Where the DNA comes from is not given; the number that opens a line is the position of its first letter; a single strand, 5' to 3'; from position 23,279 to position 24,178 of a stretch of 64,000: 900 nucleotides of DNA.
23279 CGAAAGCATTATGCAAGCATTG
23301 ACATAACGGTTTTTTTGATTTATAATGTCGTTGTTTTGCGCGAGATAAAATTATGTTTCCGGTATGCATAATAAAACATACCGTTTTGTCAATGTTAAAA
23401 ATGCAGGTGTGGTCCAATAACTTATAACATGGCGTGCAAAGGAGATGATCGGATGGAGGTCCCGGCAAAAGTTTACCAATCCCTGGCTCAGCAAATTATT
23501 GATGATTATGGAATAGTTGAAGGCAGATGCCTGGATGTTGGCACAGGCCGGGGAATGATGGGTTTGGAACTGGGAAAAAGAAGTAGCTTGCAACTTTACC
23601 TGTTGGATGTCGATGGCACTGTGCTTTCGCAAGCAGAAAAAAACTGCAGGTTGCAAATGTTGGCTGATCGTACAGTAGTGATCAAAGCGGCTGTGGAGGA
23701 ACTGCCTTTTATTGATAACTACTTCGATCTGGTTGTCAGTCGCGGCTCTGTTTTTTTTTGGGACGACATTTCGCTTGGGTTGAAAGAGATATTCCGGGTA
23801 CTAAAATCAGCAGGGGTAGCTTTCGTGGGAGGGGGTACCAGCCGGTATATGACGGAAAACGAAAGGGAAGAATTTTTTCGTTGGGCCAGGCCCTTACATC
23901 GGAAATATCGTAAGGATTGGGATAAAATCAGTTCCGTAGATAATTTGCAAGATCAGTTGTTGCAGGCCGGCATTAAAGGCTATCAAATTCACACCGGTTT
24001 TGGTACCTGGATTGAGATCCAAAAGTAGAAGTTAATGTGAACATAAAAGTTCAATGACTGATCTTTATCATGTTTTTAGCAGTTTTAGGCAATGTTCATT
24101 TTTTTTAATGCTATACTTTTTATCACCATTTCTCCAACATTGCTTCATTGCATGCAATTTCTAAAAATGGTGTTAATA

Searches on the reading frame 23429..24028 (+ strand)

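Call 51: search_protein_families(library=pfam, max_evalue=0.00001, proteins=[window:23429-24028:+])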
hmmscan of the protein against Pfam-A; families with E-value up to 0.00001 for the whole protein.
window:23429-24028:+ (199 aa): 5 families
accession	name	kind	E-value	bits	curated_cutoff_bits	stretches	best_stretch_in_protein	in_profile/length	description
PF08241.18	Methyltransf_11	-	9e-17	61.9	21.2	1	35-132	1-94/95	Methyltransferase domain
PF13649.12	Methyltransf_25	-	5.6e-14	53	27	1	35-129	2-97/97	Methyltransferase domain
PF13847.12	Methyltransf_31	-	3.2e-10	40.3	27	1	33-132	6-108/145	Methyltransferase domain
PF01209.24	Ubie_methyltran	-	2.3e-09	37.4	20.1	1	33-154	50-171/233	ubiE/COQ5 methyltransferase family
PF08242.18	Methyltransf_12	-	2e-06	28.9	30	1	35-130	1-97/98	Methyltransferase domain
